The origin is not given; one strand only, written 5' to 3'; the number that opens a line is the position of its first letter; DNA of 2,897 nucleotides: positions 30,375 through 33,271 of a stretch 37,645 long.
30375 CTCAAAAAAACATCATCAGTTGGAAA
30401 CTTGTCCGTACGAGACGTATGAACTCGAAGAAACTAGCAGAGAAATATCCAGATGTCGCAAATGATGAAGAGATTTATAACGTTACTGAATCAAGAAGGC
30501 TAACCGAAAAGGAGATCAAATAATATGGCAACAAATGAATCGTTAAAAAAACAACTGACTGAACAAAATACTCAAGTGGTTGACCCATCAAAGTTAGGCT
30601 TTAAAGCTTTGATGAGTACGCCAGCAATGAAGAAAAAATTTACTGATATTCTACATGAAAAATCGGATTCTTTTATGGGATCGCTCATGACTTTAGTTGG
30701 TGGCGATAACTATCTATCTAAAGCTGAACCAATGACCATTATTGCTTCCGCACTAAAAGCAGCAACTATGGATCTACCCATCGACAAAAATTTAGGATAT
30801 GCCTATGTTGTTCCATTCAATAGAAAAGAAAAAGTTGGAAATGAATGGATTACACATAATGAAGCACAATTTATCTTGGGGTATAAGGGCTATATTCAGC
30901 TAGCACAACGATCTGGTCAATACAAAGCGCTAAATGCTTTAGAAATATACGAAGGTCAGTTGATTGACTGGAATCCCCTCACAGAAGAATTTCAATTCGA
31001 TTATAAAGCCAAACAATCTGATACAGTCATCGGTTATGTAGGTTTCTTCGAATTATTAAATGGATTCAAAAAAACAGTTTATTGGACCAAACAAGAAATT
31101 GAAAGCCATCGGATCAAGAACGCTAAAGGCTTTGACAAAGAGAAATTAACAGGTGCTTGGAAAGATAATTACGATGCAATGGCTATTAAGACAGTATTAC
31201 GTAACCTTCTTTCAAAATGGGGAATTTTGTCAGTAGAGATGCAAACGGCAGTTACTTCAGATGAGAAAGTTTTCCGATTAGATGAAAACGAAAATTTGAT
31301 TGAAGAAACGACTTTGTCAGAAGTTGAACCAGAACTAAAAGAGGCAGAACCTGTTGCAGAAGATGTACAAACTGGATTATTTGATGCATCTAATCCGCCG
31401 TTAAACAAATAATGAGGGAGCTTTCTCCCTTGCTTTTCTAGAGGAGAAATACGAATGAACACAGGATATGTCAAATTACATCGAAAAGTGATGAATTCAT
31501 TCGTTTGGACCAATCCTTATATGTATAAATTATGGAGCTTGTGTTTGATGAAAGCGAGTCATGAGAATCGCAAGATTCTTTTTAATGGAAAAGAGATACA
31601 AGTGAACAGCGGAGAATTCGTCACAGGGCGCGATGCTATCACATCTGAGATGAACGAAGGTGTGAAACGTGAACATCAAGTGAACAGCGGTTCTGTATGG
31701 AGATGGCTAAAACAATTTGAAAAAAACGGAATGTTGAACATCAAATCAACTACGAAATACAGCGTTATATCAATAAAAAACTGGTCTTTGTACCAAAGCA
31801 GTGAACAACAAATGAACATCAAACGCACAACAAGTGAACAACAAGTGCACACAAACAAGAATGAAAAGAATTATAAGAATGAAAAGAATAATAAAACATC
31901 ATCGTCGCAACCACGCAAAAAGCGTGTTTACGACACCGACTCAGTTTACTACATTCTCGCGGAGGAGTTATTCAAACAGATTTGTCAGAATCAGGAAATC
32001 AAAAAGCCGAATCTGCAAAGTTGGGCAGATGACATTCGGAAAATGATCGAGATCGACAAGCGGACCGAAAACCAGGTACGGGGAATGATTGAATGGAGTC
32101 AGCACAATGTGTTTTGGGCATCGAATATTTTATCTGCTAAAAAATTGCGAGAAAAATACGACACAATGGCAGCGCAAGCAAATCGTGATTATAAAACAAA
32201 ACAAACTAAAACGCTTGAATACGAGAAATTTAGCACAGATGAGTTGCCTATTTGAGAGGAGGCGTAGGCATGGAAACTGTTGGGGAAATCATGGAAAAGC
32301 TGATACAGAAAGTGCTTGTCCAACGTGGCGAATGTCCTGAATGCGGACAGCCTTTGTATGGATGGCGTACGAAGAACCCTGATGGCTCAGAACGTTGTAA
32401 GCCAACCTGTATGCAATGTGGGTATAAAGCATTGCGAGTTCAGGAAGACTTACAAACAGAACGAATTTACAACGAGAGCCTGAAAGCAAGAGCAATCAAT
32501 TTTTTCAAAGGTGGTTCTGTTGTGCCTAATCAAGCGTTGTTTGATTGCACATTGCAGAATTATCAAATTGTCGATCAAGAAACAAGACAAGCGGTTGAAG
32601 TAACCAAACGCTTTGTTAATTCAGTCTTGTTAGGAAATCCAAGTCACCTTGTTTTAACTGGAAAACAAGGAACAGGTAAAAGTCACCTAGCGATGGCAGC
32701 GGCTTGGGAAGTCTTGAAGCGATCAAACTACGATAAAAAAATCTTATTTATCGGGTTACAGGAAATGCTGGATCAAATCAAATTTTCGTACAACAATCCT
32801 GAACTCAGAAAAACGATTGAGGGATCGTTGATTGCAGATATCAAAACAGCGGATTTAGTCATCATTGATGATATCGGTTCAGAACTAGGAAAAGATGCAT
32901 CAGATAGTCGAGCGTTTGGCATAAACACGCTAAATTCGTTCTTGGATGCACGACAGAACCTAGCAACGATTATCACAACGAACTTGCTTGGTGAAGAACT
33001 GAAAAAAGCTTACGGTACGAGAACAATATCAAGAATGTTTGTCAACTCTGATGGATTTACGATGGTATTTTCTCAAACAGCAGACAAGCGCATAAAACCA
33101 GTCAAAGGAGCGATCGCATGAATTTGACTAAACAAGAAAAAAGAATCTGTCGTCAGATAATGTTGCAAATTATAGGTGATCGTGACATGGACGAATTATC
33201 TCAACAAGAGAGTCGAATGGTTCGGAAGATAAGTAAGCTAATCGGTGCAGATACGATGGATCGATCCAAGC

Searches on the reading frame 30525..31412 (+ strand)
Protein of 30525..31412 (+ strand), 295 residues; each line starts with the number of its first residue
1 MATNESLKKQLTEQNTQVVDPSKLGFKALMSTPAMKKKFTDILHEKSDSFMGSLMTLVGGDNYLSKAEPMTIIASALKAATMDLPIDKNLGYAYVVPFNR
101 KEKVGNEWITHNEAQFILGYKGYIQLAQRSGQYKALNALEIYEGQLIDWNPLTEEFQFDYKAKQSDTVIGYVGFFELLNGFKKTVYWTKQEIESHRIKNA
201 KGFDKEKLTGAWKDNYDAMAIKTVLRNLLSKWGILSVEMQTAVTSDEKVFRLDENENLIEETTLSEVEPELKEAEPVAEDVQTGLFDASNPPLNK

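Call 53: search_protein_families(library=pfam, proteins=[window:30525-31412:+], max_evalue=0.001)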
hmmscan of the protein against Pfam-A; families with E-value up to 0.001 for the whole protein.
window:30525-31412:+ (295 aa): 1 family
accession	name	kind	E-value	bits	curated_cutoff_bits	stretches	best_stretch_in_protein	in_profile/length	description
PF03837.19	RecT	-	2e-44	152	24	1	49-254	2-192/198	RecT family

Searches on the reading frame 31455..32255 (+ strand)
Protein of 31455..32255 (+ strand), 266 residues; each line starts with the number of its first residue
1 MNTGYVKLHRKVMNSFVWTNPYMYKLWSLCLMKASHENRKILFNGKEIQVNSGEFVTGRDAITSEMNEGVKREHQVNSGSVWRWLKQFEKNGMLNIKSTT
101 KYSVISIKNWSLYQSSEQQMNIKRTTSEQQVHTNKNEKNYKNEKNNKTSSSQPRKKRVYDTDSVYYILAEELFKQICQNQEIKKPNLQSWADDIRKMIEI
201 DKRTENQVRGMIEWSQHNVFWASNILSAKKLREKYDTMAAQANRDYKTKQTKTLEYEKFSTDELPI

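Call 52: search_protein_families(library=phrogs, proteins=[window:31455-32255:+], max_evalue=0.00001)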
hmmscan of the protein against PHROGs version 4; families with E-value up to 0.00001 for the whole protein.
window:31455-32255:+ (266 aa): 12 families
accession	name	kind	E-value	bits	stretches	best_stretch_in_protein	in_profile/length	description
phrog_2514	-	DNA, RNA and nucleotide metabolism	3.4e-101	339.1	1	1-257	1-263/270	DnaD-like helicase loader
phrog_2357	-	unknown function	2.2e-25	90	1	152-262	7-117/124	-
phrog_4880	-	DNA, RNA and nucleotide metabolism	2.7e-24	87.1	1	139-256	157-275/304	replisome organizer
phrog_391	-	DNA, RNA and nucleotide metabolism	1.6e-20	74.9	1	119-254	150-279/298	replication initiation O-like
phrog_22834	-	unknown function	1.7e-17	64.7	1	168-250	162-244/310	-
phrog_9773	-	DNA, RNA and nucleotide metabolism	1.1e-13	52.5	1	115-242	140-277/288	replication initiation O-like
phrog_27581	-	unknown function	1.3e-13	52.2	1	3-147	26-169/216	-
phrog_277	-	DNA, RNA and nucleotide metabolism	1.6e-12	48.3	1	113-253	147-299/318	replication initiation O-like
phrog_7498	-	DNA, RNA and nucleotide metabolism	3e-11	44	1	4-167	6-162/296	DnaD-like helicase loader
phrog_186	-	DNA, RNA and nucleotide metabolism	7.5e-11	43.2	1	2-253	19-253/308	DnaD-like helicase loader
phrog_2149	-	DNA, RNA and nucleotide metabolism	4.3e-10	40.9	1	109-255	129-275/289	replication initiation protein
phrog_345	-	DNA, RNA and nucleotide metabolism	5.9e-07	30.5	1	3-155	25-196/297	replication initiation O-like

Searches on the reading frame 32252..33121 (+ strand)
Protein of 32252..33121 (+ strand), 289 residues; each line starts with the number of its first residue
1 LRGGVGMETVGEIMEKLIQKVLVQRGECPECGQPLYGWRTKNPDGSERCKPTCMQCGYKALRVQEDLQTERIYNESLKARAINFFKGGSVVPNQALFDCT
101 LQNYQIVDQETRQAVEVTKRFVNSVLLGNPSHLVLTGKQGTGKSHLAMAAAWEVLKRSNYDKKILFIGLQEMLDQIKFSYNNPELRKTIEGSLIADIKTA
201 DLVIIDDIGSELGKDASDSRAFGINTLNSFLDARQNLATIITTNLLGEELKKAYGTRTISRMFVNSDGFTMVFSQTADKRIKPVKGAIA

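Call 53: search_protein_families(library=pfam, proteins=[window:32252-33121:+], max_evalue=0.001)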
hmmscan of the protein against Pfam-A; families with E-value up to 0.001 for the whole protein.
window:32252-33121:+ (289 aa): 6 families
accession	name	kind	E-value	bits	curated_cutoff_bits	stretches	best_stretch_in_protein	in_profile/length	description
PF01695.23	IstB_IS21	-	1.5e-08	34.9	24.1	1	129-255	91-204/238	IstB-like ATP binding protein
PF00308.24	Bac_DnaA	-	1.8e-06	28.7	23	1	132-237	36-133/162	Bacterial DnaA ATPAse domain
PF00004.35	AAA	-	5e-06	27.4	21.2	1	134-254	2-118/131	ATPase family associated with various cellular activities (AAA)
PF13191.12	AAA_16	-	2.5e-05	25.3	32.6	1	121-235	15-121/167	AAA ATPase domain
PF02562.22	PhoH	-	0.00034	20.6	27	1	132-166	21-55/205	PhoH-like protein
PF04851.21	ResIII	-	0.00073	19.9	22.5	0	123-186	20-79/164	Type III restriction enzyme, res subunit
